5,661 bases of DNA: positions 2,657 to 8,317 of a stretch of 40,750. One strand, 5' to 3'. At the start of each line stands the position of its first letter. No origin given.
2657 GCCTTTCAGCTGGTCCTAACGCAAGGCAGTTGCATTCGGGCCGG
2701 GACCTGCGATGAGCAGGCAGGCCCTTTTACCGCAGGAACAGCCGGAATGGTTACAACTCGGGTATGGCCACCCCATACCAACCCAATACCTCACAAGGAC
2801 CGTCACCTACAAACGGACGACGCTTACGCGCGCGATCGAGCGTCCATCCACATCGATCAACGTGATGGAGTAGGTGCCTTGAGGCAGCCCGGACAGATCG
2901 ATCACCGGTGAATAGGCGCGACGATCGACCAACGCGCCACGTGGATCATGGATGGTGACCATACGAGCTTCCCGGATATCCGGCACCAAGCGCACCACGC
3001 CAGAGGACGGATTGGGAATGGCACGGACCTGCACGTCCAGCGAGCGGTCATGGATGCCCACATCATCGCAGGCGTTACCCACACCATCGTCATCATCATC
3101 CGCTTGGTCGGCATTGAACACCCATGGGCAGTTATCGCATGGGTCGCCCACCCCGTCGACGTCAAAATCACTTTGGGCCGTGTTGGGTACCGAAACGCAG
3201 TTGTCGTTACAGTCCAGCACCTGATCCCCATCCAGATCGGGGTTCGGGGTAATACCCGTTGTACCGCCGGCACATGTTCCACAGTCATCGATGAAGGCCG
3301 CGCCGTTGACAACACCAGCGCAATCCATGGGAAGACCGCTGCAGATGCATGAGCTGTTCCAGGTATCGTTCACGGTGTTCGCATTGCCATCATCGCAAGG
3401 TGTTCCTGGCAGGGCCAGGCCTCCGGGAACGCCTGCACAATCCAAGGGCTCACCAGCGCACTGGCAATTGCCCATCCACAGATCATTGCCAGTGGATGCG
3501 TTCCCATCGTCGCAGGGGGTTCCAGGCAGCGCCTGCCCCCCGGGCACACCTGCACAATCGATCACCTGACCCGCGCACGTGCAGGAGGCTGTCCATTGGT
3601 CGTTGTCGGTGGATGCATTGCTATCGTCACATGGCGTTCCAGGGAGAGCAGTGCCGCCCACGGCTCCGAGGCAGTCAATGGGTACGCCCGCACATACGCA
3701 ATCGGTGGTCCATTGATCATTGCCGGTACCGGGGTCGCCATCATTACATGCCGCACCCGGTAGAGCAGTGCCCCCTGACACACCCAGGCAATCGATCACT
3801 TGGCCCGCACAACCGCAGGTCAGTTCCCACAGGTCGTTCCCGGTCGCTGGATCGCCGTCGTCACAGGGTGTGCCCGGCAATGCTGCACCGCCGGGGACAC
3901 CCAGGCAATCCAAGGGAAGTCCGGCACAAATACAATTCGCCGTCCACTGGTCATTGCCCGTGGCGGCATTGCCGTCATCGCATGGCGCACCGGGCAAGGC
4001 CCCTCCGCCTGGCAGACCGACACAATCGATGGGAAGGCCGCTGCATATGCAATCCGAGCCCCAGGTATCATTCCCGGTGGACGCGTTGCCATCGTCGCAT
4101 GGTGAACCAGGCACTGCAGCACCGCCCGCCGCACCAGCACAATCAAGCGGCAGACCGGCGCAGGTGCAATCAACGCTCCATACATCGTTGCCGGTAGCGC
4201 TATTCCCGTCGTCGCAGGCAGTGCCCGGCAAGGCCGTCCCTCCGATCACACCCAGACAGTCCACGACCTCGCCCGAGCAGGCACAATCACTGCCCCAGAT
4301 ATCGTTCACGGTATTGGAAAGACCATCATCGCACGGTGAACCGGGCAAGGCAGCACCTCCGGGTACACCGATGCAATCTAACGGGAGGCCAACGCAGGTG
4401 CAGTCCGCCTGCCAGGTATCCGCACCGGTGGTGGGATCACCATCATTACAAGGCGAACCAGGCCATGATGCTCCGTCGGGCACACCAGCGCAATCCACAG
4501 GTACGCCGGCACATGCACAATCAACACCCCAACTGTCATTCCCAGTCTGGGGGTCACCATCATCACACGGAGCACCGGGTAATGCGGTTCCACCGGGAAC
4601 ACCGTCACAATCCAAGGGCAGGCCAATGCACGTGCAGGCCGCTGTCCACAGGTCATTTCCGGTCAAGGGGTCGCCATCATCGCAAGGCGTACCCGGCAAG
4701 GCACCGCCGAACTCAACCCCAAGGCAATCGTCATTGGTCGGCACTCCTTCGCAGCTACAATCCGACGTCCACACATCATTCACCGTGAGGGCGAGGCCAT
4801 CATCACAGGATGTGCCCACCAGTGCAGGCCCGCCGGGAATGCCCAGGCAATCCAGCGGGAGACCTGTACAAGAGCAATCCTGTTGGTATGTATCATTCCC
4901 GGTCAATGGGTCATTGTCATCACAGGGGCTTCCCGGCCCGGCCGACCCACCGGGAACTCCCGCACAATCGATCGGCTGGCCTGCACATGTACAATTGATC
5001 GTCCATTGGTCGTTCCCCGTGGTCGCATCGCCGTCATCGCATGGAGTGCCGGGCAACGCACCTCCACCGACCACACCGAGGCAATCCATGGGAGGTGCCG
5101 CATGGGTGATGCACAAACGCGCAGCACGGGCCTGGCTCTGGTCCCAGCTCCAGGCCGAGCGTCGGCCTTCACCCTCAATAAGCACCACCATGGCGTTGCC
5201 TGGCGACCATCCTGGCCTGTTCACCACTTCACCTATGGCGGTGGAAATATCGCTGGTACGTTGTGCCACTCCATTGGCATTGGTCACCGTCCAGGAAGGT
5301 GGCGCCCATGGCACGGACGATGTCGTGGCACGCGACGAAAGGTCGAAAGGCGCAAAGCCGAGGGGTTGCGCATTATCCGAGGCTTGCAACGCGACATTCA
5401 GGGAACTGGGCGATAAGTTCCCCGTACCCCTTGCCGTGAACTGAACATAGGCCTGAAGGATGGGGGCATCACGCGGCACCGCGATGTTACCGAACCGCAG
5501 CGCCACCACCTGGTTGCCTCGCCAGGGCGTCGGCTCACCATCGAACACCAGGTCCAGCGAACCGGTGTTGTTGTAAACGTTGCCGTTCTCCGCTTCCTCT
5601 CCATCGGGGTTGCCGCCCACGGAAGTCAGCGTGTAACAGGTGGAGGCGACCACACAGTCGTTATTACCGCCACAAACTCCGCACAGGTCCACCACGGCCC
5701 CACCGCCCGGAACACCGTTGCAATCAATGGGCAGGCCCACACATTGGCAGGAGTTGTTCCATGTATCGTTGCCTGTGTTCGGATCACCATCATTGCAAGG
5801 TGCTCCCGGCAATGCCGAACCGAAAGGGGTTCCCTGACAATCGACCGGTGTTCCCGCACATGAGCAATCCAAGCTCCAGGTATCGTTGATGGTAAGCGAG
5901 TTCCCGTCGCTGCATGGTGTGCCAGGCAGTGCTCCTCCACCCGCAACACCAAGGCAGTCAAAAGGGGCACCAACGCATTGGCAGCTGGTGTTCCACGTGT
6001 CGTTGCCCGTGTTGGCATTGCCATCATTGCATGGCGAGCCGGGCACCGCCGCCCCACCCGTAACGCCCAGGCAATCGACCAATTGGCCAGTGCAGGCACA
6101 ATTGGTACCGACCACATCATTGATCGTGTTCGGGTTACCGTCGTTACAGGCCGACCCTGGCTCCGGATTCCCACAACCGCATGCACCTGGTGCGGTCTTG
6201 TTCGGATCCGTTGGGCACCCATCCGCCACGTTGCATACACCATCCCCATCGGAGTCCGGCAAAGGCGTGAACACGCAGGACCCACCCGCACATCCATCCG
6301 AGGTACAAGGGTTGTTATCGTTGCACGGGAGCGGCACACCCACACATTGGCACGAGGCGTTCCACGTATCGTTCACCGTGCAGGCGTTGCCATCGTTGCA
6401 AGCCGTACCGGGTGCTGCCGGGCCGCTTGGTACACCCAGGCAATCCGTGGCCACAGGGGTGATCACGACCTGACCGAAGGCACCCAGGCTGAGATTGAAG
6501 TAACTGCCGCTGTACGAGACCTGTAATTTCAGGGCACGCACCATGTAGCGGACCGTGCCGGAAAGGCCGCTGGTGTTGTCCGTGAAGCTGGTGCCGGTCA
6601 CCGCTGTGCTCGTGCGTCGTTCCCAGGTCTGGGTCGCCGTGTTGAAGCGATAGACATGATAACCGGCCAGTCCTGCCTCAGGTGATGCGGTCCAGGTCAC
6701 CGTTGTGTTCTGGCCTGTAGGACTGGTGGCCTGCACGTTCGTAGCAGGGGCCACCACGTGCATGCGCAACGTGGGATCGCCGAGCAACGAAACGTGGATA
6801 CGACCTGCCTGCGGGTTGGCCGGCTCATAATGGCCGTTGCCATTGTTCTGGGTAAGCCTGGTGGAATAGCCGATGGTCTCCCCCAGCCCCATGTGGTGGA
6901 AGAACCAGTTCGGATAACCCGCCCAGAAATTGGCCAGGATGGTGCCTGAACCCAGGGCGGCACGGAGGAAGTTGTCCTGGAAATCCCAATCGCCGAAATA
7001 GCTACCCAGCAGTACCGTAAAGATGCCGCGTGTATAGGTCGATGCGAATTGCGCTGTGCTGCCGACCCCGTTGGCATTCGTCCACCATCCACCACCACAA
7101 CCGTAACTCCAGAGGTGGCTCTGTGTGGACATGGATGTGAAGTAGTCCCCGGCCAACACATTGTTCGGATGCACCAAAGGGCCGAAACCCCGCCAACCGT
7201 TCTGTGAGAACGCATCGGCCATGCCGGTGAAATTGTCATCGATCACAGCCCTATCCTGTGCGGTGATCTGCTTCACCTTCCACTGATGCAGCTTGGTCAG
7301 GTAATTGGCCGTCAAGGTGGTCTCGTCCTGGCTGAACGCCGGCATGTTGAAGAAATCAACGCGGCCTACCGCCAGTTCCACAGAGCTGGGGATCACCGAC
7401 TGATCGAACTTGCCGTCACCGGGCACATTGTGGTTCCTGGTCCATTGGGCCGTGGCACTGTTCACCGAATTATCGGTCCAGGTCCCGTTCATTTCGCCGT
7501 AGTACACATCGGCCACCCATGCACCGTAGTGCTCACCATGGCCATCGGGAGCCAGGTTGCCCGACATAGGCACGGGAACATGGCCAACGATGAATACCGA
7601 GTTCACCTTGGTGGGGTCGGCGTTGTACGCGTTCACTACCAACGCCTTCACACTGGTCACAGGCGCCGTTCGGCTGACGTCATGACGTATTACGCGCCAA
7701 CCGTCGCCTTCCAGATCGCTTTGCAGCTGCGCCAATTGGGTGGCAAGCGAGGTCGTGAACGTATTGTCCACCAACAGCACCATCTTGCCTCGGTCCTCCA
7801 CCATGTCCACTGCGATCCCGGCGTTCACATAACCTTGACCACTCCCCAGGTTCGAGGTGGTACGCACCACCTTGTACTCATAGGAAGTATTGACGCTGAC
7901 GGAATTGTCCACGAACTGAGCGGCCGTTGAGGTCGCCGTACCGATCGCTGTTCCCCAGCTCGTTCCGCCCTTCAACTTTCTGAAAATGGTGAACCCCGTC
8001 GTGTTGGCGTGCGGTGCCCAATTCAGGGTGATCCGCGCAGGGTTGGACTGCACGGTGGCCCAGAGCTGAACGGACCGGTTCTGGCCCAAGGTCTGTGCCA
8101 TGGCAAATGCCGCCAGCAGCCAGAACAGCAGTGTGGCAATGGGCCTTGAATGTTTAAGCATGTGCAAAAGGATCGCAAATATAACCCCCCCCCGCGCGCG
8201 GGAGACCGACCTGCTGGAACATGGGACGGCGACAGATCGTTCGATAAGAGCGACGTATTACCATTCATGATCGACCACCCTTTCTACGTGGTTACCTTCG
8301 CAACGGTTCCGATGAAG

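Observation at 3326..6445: T9SS cargo built from about 19 copies of a 39-aa four-cysteine repeat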

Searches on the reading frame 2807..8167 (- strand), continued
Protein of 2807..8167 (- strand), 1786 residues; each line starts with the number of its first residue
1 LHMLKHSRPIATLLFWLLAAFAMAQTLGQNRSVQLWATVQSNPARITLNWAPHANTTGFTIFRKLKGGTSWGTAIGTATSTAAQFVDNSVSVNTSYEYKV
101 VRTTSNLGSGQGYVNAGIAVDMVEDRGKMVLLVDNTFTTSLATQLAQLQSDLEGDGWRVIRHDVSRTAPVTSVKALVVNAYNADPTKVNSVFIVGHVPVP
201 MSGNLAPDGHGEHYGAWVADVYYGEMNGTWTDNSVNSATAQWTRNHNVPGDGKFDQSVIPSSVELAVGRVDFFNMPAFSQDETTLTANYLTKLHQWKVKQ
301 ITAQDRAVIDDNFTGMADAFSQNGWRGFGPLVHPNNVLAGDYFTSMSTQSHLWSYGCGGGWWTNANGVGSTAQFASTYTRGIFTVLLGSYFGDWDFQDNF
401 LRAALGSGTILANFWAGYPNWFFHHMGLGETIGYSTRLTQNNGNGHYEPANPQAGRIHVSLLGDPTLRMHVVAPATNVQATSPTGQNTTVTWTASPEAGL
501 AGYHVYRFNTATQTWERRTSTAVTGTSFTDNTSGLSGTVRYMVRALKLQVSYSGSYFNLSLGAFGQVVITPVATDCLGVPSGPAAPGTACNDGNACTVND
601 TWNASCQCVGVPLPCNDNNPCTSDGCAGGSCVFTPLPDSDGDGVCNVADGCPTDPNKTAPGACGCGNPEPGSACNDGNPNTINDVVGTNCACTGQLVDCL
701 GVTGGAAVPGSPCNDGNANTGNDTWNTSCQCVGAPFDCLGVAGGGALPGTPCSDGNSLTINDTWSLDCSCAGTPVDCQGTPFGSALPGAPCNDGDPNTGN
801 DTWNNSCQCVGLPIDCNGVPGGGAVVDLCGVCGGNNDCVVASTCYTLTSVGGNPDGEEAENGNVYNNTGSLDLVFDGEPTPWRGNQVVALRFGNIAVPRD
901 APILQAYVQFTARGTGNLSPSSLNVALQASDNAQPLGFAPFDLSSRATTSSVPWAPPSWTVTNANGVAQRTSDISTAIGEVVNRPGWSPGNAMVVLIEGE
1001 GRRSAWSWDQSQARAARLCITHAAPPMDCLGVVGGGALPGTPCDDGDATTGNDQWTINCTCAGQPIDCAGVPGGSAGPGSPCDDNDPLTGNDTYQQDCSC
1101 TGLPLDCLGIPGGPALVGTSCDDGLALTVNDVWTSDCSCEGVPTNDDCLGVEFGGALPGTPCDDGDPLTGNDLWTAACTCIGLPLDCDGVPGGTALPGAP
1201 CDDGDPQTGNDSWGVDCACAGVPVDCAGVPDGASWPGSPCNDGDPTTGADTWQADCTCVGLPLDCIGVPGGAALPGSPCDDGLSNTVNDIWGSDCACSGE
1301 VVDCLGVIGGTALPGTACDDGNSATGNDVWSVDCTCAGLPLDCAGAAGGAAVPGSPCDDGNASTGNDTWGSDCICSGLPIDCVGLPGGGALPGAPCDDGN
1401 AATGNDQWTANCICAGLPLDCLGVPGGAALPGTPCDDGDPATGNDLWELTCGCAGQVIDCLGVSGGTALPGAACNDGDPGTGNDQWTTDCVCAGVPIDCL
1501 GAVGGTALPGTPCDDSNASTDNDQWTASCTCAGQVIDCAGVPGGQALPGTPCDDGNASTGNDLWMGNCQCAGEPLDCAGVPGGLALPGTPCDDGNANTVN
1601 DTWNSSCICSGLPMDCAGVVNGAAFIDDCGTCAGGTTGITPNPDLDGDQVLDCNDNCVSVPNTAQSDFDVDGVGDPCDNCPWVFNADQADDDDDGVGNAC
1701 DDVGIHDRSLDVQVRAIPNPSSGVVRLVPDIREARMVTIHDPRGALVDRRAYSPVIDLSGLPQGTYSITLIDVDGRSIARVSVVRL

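Call 8: find_homologous_proteins(query=window:2807-8167:-)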
Query window:2807-8167:- (1786 aa): 1317 proteins with E <= 0.001 among 8000 candidates; the best 120 are listed.
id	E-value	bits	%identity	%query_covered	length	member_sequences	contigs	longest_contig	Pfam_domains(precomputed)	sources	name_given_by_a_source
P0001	0.0e+0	3911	93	100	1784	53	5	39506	-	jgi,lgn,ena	jgi:hypothetical protein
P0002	0.0e+0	3225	76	99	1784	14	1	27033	PF02412.24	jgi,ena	-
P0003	0.0e+0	3123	59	100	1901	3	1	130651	PF02412.24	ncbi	ncbi:MAG: thrombospondin type 3 repeat-containing protein [Flavobacteriales bacterium]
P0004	0.0e+0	3032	66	91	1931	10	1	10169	-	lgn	-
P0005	0.0e+0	3017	64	90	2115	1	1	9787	PF02412.24,PF18962.8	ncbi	-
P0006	0.0e+0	2973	65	90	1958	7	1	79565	-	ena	-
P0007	0.0e+0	2963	60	46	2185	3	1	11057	PF18962.8,PF00041.28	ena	-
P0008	0.0e+0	2947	66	90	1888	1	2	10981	PF02412.24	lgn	-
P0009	0.0e+0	2916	63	91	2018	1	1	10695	PF02412.24,PF18962.8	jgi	-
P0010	0.0e+0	2894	64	91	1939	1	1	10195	PF02412.24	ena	-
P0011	0.0e+0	2860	66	91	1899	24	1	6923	-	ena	-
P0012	0.0e+0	2859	62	99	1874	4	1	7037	PF02412.24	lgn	-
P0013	0.0e+0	2858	63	90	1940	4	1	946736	PF02412.24,PF18962.8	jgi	jgi:hypothetical protein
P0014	0.0e+0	2848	66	91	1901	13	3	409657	-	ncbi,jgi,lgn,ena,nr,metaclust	ncbi:MAG: hypothetical protein IPN62_06940 [Flavobacteriales bacterium]|jgi:hypothetical protein|nr:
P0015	0.0e+0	2846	63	89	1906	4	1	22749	-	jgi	jgi:hypothetical protein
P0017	0.0e+0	2820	61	91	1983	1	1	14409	PF02412.24,PF18962.8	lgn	-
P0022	0.0e+0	2693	60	46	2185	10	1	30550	PF18962.8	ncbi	-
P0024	0.0e+0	2680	57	42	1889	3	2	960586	PF18962.8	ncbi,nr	ncbi:MAG: T9SS type A sorting domain-containing protein [Flavobacteriales bacterium]|nr:T9SS type A 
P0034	0.0e+0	2559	59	46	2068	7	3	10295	PF18962.8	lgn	-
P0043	0.0e+0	2435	54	67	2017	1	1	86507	PF02412.24,PF18962.8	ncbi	-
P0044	0.0e+0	2414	56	66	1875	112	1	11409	PF18962.8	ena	-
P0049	0.0e+0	2361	53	67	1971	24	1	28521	PF02412.24,PF18962.8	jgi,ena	-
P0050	0.0e+0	2333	55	66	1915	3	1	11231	PF02412.24,PF18962.8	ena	-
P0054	0.0e+0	2276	52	99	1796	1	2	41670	PF18962.8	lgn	-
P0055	0.0e+0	2275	63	78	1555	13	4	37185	PF02412.24,PF18962.8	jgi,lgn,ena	-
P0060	0.0e+0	2071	50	99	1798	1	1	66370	PF18962.8,PF00041.28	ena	-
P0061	0.0e+0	2051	51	47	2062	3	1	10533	PF02412.24,PF18962.8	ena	-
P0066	0.0e+0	1966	57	36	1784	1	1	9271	PF18962.8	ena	-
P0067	0.0e+0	1903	61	66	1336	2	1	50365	PF18962.8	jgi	jgi:hypothetical protein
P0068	0.0e+0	1897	57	41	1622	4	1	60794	PF02412.24,PF18962.8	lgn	-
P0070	0.0e+0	1708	52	45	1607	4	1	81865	PF02412.24,PF18962.8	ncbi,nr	ncbi:MAG: thrombospondin type 3 repeat-containing protein [Bacteroidetes bacterium]|nr:thrombospondi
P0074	0.0e+0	1620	51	44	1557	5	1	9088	PF02412.24,PF18962.8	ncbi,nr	ncbi:MAG: thrombospondin type 3 repeat-containing protein [Bacteroidetes bacterium]|nr:thrombospondi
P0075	0.0e+0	1594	49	46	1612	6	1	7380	PF02412.24,PF18962.8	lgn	-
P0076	0.0e+0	1589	46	47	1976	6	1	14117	PF02412.24,PF18962.8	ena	-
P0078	0.0e+0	1557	47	46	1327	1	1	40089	PF02412.24,PF18962.8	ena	-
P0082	0.0e+0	1511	51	45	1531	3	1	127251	PF02412.24,PF18962.8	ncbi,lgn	-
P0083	0.0e+0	1499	49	45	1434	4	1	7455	PF02412.24,PF18962.8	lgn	-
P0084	0.0e+0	1493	51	44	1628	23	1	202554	PF18962.8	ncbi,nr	ncbi:MAG: T9SS type A sorting domain-containing protein [Flavobacteriales bacterium]|nr:T9SS type A 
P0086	0.0e+0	1480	53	45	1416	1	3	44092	PF02412.24,PF18962.8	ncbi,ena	-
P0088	0.0e+0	1467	49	45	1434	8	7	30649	PF02412.24,PF18962.8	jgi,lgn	jgi:hypothetical protein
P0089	0.0e+0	1451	51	45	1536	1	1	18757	PF02412.24,PF18962.8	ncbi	-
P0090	0.0e+0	1441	50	46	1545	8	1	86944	PF02412.24,PF18962.8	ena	-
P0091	0.0e+0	1431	49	46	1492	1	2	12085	PF02412.24,PF18962.8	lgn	-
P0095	0.0e+0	1364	48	46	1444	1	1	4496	PF18962.8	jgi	jgi:hypothetical protein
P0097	0.0e+0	1318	46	45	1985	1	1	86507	PF02412.24,PF18962.8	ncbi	-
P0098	0.0e+0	1310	41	30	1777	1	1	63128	PF18962.8,PF25833.1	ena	-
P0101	0.0e+0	1216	47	45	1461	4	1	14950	PF02412.24,PF18962.8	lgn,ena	-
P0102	0.0e+0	1208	49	46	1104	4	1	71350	PF02412.24,PF18962.8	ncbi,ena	-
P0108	0.0e+0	1094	46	47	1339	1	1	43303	PF02412.24,PF18962.8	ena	-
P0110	0.0e+0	1088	48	46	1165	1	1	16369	PF02412.24,PF18962.8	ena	-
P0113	0.0e+0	1050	47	45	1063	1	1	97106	PF02412.24,PF18962.8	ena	-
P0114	0.0e+0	1049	45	47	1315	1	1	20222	PF02412.24,PF18962.8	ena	-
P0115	0.0e+0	1049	45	45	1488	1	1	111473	PF02412.24,PF18962.8,PF18884.6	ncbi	-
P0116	0.0e+0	1048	49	34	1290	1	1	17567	PF18962.8,PF18911.7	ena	-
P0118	0.0e+0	1042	46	45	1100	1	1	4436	PF02412.24,PF18962.8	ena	-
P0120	0.0e+0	1039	46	47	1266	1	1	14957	PF02412.24,PF18962.8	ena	-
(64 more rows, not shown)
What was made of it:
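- On T9SS type-A cargo (Por_Secre_tail, PF18962 / TIGR04183): Many homologs carry precomputed PF18962 hits (call 8), and the motifs PNPxxG, GxY and the terminal VVRL are visible.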

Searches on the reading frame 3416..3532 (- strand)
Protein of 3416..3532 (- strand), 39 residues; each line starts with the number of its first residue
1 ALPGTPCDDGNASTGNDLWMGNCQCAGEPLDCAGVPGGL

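Call 53: search_protein_families(library=pfam, proteins=[window:3416-3532:-], max_evalue=10)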
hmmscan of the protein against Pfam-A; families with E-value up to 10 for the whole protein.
seq(39 aa): 1 family
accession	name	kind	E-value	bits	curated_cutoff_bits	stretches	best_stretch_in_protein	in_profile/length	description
PF16062.10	MavL-like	-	0.17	11.1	27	1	9-29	384-404/448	ADP-ribosylhydrolase MavL-like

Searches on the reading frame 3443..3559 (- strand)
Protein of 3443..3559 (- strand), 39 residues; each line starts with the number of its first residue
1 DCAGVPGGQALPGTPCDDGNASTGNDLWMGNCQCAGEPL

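Call 67: search_protein_families(library=ncbifam, proteins=[window:3443-3559:-], max_evalue=10)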
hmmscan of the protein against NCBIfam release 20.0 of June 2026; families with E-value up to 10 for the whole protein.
seq(39 aa): 0 families

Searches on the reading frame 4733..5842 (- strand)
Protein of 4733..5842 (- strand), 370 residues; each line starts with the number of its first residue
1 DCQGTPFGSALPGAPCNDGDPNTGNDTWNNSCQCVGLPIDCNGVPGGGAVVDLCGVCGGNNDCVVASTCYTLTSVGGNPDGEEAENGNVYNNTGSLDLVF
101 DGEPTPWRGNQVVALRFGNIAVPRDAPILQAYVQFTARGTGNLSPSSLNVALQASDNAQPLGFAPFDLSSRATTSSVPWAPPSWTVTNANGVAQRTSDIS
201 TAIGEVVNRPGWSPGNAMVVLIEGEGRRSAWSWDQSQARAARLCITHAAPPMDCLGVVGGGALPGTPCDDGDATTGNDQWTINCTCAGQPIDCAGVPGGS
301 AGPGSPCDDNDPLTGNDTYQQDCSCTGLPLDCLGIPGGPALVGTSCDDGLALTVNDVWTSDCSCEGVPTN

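Call 30: predict_structure(alignment_id=A3)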
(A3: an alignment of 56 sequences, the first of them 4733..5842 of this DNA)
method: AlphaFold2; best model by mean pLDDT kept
length: 370 residues; sequences in the alignment: 56
mean_pLDDT: 92.3   pTM: 0.73
mean pLDDT of the five models: 92.3, 91.7, 91.5, 91.4, 90.2
residues with pLDDT >= 90: 295; 70-90: 59; 50-70: 16; < 50: 0
segments of 3 or more residues with pLDDT < 50: none
pLDDT, mean of each block of 10 residues (from residue 1): 89 96 96 96 91 88 94 93 90 76 62 95 96 91 81 98 95 97 92 97 97 97 89 94 96 88 94 96 96 93 94 96 95 95 95 96 93
secondary structure, 60 per line:
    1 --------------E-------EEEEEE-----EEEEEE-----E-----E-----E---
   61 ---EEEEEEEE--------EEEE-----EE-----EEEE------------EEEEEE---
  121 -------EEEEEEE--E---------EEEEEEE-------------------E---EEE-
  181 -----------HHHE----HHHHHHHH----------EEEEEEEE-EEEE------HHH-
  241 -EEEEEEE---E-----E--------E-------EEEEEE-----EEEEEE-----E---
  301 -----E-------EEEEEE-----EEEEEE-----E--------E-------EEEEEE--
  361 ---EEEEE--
elements in order: E23-28 E34-39 E64-71 E80-83 E96-99 E112-117 E128-134 E147-153 E177-179 H200-207 E218-225 E227-230 E242-248 E275-280 E286-291 E314-319 E325-330 E353-358 E364-368
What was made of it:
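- Structure: AF2 of aa 776-1145 gives pLDDT 92 overall and 93-96 across unit boundaries, with one hairpin per unit (call 30). The predicted hairpin lies where the EGF major hairpin lies (call 30).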

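Call 35: fold_search(model_id=the predicted structure, library=pdb)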
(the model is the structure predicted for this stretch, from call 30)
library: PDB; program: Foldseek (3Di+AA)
matches with E <= 10: 1307; with E <= 0.001: 5
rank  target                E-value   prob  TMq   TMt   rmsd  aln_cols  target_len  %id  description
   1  8wab_B                3.9e-06  1.00  0.34  0.64   4.3       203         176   15  Crystal structure of a chondroitin sulfate-binding carbohydrate binding module of a chondroitinase (released 2024-01-17)
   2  8wab_A                4.8e-06  1.00  0.33  0.62   4.5       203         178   14  Crystal structure of a chondroitin sulfate-binding carbohydrate binding module of a chondroitinase (released 2024-01-17)
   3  4ycg_B                1.6e-04  1.00  0.27  0.44   7.3       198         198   12  Pro-bone morphogenetic protein 9 (released 2015-03-04)
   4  7vbo                  4.3e-04  0.96  0.20  0.34  10.9       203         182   15  Alginate binding domain CBM (released 2022-09-07)
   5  6sf2_F                8.0e-04  1.00  0.25  0.48   6.4       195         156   12  Ternary complex of human bone morphogenetic protein 9 (BMP9) growth factor domain, its prodomain and extracellular dom (released 2020-04-08)
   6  1f15_B                2.0e-03  0.84  0.19  0.29   8.8       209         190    9  CUCUMBER MOSAIC VIRUS (STRAIN FNY) (released 2000-06-21)
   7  5a3l_C                3.3e-03  0.60  0.17  0.26  11.8       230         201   11  Structure of Cea1A in complex with N-Acetylglucosamine (released 2016-06-29)
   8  2wo1_A                3.7e-03  0.66  0.20  0.34  12.9       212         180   12  Crystal Structure of the EphA4 Ligand Binding Domain (released 2009-10-27)
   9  5a3l_D                4.2e-03  0.54  0.16  0.25  10.9       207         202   12  Structure of Cea1A in complex with N-Acetylglucosamine (released 2016-06-29)
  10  4bkf_A                5.2e-03  0.35  0.19  0.15  19.3       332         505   11  crystal structure of the human EphA4 ectodomain in complex with human ephrinB3 (released 2013-07-03)
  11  4y4y_A                7.0e-03  0.66  0.19  0.31  11.0       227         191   10  T=1 capsid structure of SeMV Ndel65CP fused with B-domain of S. aureus protein SpA at the N-terminus (C2 crystal form) (released 2016-01-20)
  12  2xpj_C                8.2e-03  0.66  0.19  0.30   9.4       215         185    7  Crystal structure of Physalis Mottle Virus with intact ordered RNA (released 2010-09-15)
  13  9fmt_C                8.7e-03  0.60  0.15  0.10  14.3       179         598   14  Cryo-EM structure of the BcsB hexameric crown from the E. coli cellulose secretion macrocomplex (released 2024-10-16)
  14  8tv1_C                8.7e-03  0.44  0.22  0.26  17.1       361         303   13  Structure of the EphA2 LBDCRD bound to FabS1C_L1 (released 2024-06-26)
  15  7sqz_A                9.2e-03  0.72  0.20  0.35   9.5       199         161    9  CSDaV wild-type (released 2022-05-25)
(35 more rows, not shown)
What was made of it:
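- On Carbohydrate-binding module (mid-domain aa 845-1027): The fold matches 8wab (E 4e-6, TM 0.64 normalised by the target) and 7vbo (call 35).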
